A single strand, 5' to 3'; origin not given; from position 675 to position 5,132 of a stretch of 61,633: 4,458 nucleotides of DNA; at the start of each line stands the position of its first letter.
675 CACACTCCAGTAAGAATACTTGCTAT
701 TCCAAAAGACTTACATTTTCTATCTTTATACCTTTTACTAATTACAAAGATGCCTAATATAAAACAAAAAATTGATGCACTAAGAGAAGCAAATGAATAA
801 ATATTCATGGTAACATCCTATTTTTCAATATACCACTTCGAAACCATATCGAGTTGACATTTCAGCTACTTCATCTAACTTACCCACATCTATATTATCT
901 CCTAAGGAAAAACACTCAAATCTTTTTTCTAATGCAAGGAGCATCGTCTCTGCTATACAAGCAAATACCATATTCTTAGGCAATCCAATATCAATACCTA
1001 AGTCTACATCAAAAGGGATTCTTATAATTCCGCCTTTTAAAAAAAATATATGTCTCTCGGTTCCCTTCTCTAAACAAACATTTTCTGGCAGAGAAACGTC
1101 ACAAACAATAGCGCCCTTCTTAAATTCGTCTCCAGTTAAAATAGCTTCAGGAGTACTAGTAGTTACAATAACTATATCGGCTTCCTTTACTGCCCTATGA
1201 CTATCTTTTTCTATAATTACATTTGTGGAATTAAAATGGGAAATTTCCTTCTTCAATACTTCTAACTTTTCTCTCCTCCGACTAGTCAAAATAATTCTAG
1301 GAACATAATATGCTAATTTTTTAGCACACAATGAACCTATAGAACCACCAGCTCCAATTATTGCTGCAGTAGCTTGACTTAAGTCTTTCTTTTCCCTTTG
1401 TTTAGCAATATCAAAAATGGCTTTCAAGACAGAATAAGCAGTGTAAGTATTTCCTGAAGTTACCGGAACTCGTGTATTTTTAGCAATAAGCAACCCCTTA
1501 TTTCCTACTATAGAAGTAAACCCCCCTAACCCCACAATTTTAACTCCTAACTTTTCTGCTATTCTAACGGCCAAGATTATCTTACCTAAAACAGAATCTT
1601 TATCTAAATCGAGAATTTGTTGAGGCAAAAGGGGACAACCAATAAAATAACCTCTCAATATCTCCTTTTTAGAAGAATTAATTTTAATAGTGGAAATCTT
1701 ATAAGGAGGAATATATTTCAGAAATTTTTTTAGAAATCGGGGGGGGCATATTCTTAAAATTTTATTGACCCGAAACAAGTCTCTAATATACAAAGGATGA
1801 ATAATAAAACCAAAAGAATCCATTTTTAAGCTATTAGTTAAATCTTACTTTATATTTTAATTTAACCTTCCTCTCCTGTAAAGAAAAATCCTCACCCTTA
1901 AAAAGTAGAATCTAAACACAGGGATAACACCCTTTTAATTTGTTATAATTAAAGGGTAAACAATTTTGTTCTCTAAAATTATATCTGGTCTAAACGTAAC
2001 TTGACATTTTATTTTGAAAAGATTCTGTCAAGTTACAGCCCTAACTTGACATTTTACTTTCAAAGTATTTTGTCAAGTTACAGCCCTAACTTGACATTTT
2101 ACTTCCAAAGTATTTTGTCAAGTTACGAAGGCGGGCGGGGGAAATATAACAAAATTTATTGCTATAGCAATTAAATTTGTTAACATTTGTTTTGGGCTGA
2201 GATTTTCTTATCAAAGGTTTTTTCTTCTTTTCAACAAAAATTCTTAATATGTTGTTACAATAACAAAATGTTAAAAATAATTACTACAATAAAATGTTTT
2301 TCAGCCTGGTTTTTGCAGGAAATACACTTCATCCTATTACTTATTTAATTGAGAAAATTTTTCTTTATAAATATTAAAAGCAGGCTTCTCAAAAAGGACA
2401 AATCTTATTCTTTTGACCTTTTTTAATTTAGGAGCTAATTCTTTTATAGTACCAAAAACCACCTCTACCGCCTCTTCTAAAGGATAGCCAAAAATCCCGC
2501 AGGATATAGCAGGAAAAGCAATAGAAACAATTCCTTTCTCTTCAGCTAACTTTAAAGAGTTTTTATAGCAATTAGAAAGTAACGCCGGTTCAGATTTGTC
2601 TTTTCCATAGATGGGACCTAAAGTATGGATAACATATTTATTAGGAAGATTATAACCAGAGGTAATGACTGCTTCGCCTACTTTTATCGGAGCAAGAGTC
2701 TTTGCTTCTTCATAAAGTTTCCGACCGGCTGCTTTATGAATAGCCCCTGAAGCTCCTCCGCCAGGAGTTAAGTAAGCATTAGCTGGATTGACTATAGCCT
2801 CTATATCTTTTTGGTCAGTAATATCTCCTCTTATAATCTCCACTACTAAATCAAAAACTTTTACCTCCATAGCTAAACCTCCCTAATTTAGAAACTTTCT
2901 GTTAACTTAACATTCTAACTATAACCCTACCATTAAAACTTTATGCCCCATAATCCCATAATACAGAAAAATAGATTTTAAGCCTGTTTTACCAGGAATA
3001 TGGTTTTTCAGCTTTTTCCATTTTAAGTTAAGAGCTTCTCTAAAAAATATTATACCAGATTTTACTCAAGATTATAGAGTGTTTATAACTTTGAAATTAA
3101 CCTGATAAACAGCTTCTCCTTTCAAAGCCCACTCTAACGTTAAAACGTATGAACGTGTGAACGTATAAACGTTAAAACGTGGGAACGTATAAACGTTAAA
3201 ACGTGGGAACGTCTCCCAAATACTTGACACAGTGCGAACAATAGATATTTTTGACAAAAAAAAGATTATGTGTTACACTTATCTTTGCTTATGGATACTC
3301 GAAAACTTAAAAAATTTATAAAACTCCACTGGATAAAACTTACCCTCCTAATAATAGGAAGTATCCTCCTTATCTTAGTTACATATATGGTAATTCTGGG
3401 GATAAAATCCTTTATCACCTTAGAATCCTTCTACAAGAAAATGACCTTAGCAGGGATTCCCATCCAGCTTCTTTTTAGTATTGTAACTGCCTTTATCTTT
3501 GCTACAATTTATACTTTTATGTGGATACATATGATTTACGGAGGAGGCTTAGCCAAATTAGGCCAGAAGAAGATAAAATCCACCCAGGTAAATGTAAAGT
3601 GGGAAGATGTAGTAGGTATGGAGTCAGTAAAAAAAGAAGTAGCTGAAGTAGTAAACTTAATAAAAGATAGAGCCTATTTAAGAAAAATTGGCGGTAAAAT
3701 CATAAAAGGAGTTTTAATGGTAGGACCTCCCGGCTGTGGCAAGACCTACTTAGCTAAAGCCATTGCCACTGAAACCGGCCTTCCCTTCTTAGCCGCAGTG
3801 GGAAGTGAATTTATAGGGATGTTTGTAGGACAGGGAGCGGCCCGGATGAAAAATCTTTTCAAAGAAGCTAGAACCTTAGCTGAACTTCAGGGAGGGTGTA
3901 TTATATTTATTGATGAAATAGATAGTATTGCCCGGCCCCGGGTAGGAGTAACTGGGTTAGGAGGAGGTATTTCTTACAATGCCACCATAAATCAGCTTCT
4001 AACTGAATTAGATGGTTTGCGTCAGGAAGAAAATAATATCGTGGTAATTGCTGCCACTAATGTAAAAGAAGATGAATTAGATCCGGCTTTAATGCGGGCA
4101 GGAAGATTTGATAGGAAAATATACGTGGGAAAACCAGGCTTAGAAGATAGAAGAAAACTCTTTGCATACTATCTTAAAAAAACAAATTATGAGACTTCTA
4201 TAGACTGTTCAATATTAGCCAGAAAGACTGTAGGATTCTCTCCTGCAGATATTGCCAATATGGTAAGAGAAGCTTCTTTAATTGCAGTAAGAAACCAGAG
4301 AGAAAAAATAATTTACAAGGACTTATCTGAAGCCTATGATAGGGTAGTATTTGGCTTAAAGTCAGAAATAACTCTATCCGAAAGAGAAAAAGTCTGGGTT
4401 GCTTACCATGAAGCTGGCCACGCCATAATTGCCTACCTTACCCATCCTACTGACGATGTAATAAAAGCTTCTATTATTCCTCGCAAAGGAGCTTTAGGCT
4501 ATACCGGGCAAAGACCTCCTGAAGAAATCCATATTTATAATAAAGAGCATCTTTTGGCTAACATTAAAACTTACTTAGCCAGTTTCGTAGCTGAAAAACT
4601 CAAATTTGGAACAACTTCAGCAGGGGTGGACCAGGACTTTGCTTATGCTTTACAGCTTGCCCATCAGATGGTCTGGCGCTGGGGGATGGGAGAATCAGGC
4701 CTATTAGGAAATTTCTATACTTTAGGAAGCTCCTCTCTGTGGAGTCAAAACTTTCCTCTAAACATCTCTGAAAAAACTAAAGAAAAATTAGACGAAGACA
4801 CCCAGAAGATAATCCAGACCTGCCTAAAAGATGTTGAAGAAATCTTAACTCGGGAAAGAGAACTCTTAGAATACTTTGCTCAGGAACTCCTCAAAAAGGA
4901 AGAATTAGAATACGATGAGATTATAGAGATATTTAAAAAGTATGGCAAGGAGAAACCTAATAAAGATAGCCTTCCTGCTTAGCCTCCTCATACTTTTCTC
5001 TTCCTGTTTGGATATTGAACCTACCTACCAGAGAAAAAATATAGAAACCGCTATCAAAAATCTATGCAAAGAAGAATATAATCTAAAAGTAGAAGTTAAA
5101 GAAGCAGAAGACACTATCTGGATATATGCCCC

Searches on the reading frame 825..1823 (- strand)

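Call 13: search_protein_families(library=pfam, proteins=[window:825-1823:-])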
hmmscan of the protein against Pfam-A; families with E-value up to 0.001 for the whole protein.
window:825-1823:- (332 aa): 6 families
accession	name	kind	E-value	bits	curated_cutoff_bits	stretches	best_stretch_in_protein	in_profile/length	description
PF01488.26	Shikimate_DH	-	3.6e-12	47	24.3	1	140-255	3-123/138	Shikimate / quinate 5-dehydrogenase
PF03807.23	F420_oxidored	-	4.3e-05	24.5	21.6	1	154-243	3-91/94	NADP oxidoreductase coenzyme F420-dependent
PF02423.21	OCD_Mu_crystall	-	4.4e-05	23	24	1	151-243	130-224/314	Ornithine cyclodeaminase/mu-crystallin family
PF02882.25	THF_DHG_CYH_C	-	0.00011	22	27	1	206-245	71-109/160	Tetrahydrofolate dehydrogenase/cyclohydrolase, NAD(P)-binding domain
PF00056.29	Ldh_1_N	-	0.00035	21.1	27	1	154-225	4-80/141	lactate/malate dehydrogenase, NAD binding domain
PF03435.24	Sacchrp_dh_NADP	-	0.00065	20.5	25.1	0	155-219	3-73/129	Saccharopine dehydrogenase NADP binding domain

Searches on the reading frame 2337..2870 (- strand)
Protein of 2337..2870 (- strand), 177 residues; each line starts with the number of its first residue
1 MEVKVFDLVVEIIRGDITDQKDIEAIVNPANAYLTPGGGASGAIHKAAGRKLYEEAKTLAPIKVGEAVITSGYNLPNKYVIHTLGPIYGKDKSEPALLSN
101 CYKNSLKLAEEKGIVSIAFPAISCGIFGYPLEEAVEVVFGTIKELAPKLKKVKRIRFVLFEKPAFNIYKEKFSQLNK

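Call 13: search_protein_families(library=pfam, proteins=[window:2337-2870:-])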
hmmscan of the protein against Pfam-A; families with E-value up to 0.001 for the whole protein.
window:2337-2870:- (177 aa): 1 family
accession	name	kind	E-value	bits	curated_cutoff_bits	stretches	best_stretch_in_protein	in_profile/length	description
PF01661.27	Macro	-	5.9e-43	146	22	1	27-137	1-117/118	Macro domain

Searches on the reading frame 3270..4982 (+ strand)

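Call 13: search_protein_families(library=pfam, proteins=[window:3270-4982:+])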
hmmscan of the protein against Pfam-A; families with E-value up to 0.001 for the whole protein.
window:3270-4982:+ (570 aa): 8 families
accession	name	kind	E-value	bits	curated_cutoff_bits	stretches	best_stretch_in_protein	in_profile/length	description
PF01434.24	Peptidase_M41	-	1.4e-43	149.4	29.9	1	368-554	2-191/191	Peptidase family M41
PF00004.35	AAA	-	2.8e-38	131.8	21.2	1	148-287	1-130/131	ATPase family associated with various cellular activities (AAA)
PF17862.7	AAA_lid_3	-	6.6e-11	42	27.2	1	313-352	4-43/45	AAA+ lid domain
PF07728.20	AAA_5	-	3.4e-07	30.8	22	1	147-275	1-136/139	AAA domain (dynein-related subfamily)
PF06068.19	TIP49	-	5.1e-07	29.6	23.8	1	106-185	18-92/347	TIP49 P-loop domain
PF05496.18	RuvB_N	-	3.2e-06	27.5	27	1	111-222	6-98/159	Holliday junction DNA helicase RuvB P-loop domain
PF13671.12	AAA_33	-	5.4e-05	24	27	0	148-282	2-97/143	AAA domain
PF13207.12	AAA_17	-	0.00083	20.1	27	1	151-199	1-48/136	AAA domain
